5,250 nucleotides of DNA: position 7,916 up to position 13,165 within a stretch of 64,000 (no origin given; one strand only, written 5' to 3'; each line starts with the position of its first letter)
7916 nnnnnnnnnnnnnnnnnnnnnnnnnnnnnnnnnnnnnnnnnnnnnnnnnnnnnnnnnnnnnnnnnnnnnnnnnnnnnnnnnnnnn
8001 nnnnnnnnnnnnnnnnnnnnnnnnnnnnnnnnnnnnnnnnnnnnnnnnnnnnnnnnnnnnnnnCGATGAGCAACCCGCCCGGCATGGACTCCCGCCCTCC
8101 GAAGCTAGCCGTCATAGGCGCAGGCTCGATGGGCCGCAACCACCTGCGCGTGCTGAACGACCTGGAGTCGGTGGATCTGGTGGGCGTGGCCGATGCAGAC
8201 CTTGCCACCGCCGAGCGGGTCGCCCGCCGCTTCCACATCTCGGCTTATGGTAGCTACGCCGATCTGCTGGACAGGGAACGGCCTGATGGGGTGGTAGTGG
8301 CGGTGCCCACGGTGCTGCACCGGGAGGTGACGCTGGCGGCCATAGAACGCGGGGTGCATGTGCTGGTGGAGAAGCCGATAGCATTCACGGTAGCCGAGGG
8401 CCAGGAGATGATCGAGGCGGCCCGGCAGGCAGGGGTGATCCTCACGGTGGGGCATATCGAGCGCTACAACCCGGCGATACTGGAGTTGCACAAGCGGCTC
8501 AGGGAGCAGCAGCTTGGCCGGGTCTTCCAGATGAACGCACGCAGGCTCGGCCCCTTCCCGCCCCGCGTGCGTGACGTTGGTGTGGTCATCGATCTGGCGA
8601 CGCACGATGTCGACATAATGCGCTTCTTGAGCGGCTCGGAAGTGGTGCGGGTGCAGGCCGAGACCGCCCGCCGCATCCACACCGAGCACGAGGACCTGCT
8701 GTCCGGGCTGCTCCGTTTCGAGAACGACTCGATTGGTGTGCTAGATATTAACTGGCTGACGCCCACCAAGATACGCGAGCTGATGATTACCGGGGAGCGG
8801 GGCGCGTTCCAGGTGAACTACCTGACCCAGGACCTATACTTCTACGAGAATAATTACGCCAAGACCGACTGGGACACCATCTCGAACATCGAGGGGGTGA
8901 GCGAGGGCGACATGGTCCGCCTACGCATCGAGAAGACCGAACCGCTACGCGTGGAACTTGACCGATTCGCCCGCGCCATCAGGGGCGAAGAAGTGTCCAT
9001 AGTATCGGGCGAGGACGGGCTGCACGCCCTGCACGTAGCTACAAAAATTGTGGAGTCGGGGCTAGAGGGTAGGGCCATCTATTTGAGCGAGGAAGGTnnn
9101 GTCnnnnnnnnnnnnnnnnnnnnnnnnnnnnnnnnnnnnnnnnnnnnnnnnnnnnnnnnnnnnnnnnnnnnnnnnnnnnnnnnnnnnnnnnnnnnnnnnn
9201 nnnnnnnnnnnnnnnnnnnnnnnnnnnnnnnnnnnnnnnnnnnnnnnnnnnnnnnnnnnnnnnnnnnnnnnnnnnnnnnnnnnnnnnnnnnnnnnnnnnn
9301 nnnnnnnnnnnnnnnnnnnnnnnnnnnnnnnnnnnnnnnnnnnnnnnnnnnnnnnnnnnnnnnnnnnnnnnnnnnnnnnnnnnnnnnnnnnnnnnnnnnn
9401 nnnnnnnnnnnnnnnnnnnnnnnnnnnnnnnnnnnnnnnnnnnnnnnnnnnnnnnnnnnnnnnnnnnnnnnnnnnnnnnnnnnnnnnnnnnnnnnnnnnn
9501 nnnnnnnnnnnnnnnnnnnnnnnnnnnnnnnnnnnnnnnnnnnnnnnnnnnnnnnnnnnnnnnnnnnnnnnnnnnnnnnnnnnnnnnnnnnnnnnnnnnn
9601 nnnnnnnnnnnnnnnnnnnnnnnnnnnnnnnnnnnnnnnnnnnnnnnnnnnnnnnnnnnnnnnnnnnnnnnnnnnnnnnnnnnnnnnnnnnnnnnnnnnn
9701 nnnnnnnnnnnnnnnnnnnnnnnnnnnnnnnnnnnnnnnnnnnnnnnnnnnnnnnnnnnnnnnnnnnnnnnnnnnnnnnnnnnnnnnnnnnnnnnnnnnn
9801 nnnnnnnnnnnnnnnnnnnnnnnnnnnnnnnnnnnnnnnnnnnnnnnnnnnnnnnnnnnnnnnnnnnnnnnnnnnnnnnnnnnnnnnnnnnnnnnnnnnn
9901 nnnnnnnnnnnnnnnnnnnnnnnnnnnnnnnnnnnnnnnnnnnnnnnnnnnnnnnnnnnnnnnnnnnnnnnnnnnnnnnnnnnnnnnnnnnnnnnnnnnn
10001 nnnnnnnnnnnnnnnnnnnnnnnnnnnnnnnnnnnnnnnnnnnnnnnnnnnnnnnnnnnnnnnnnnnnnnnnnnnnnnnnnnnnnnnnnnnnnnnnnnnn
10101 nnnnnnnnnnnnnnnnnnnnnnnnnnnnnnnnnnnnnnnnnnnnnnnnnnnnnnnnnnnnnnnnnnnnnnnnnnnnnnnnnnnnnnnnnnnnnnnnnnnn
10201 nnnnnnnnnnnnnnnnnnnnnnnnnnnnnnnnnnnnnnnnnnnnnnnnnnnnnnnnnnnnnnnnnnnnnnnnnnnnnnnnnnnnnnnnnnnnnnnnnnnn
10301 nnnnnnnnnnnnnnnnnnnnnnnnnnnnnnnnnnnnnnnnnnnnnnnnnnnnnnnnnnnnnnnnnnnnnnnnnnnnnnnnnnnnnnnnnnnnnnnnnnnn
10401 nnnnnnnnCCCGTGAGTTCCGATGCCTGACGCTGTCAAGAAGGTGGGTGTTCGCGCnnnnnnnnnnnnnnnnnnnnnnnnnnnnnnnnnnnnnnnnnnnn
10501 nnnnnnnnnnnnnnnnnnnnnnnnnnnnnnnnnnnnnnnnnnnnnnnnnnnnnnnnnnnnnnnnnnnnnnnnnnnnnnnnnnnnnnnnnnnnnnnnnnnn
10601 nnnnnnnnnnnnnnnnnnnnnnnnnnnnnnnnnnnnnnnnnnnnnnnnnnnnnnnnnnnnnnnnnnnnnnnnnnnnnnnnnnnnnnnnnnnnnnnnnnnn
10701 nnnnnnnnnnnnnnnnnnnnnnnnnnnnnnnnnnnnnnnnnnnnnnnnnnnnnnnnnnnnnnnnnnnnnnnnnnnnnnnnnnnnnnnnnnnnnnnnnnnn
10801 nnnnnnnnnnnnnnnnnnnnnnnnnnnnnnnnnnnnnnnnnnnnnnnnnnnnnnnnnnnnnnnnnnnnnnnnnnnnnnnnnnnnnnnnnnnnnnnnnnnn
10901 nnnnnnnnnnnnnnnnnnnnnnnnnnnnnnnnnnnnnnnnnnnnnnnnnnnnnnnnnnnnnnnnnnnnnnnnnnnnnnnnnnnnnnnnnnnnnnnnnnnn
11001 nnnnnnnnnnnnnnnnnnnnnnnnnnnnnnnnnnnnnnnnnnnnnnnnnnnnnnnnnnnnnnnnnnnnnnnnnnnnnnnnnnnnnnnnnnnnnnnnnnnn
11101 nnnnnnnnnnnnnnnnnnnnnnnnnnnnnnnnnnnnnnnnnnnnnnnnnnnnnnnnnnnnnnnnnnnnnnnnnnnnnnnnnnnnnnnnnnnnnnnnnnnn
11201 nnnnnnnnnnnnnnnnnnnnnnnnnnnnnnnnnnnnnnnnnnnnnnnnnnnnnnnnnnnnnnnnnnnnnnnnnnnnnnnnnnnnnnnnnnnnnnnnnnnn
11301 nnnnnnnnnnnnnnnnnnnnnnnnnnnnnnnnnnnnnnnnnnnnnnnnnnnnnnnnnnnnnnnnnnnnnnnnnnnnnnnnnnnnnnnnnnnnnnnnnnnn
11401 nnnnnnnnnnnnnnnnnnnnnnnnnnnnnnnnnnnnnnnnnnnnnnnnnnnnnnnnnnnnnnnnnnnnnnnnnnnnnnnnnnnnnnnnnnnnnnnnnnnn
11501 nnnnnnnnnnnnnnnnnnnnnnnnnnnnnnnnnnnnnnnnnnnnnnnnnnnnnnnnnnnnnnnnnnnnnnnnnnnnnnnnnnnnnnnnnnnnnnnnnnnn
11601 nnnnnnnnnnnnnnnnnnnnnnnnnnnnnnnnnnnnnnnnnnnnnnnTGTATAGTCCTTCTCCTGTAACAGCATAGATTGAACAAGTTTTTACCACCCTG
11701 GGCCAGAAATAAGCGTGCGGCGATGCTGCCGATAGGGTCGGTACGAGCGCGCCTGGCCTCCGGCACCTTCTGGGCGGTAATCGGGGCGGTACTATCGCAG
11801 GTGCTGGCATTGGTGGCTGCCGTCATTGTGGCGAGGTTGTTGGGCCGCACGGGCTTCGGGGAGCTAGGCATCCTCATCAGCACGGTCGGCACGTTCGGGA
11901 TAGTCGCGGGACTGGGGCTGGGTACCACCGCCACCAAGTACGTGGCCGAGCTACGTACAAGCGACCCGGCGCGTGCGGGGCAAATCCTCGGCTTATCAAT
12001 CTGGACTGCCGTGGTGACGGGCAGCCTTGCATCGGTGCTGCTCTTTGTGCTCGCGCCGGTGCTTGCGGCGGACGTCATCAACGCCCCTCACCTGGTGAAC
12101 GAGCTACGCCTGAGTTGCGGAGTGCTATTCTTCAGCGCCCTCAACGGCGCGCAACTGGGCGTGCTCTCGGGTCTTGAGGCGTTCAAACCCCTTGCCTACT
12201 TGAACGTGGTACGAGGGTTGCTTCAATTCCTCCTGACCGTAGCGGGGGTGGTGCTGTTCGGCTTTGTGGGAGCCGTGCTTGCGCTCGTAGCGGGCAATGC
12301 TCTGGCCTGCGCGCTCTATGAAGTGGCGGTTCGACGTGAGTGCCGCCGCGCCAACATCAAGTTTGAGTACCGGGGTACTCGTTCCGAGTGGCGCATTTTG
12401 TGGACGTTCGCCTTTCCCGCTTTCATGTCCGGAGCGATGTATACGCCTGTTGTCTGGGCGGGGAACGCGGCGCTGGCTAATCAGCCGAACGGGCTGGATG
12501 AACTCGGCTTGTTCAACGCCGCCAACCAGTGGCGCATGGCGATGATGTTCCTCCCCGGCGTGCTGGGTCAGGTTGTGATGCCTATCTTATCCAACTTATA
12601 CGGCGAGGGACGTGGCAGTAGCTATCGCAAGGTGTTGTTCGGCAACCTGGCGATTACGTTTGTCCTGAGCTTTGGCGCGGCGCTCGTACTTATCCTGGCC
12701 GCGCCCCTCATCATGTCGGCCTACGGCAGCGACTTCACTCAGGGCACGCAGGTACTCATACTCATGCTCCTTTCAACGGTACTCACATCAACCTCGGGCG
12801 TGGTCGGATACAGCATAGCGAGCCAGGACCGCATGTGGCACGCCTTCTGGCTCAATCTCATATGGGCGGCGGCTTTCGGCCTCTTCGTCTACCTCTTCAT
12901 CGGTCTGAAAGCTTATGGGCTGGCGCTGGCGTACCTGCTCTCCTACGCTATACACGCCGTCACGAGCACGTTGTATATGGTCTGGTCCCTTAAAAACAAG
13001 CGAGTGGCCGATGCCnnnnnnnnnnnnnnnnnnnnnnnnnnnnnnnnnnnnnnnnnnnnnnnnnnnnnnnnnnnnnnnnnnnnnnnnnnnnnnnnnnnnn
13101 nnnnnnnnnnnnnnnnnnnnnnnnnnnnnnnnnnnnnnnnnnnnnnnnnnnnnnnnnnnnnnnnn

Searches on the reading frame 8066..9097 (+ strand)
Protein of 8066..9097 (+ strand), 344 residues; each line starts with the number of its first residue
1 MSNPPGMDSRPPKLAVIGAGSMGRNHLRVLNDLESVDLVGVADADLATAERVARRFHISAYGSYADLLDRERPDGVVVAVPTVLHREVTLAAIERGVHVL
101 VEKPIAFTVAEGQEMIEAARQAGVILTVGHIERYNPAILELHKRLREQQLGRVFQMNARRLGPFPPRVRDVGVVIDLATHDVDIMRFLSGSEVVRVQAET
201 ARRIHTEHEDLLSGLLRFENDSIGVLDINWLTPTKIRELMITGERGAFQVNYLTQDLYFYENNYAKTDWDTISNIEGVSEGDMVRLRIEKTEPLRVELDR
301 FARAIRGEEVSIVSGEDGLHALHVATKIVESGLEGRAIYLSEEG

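Call 31: search_protein_families(library=pfam, proteins=[window:8066-9097:+], max_evalue=0.0001)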
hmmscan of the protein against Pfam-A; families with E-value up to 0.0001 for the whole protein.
window:8066-9097:+ (344 aa): 5 families
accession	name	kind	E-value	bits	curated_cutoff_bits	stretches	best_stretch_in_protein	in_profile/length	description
PF01408.29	GFO_IDH_MocA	-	6.4e-34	117.7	24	1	14-130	3-120/120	Oxidoreductase family, NAD-binding Rossmann fold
PF22725.1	GFO_IDH_MocA_C3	-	9.7e-20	71.3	27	1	139-248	2-123/124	GFO/IDH/MocA C-terminal domain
PF02894.22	GFO_IDH_MocA_C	-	9.9e-15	55.4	22.9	1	143-337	2-215/218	Oxidoreductase family, C-terminal alpha/beta domain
PF03447.22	NAD_binding_3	-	3.4e-06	28.2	24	1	18-126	1-113/116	Homoserine dehydrogenase, NAD binding domain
PF03435.24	Sacchrp_dh_NADP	-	8.2e-06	26.6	25.1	1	15-107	2-100/129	Saccharopine dehydrogenase NADP binding domain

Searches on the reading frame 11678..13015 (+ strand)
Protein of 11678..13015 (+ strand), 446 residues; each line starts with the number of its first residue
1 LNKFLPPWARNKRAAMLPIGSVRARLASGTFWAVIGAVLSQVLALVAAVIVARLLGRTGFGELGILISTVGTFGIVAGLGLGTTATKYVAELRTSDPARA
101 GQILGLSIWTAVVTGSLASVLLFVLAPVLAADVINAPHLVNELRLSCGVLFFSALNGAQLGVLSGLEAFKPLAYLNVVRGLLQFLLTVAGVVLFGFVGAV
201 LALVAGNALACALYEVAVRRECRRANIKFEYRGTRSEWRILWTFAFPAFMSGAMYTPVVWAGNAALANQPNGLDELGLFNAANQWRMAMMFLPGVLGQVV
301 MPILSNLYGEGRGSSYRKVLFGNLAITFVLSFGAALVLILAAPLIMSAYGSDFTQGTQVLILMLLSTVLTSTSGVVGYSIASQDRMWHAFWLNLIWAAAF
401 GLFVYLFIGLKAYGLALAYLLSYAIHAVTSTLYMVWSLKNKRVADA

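Call 4: search_protein_families(library=pfam, proteins=[window:11678-13015:+], max_evalue=0.1)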
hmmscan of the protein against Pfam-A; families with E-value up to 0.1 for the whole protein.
window:11678-13015:+ (446 aa): 3 families
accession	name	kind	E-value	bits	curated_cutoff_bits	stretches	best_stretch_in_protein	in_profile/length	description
PF01943.22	Polysacc_synt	-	1.5e-25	90.6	28.2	1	27-307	2-273/274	Polysaccharide biosynthesis protein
PF13440.11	Polysacc_synt_3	-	1.2e-11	44.8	23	1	50-309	1-245/293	Polysaccharide biosynthesis protein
PF01554.23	MatE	-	0.0012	19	24.9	1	36-187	5-159/161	MatE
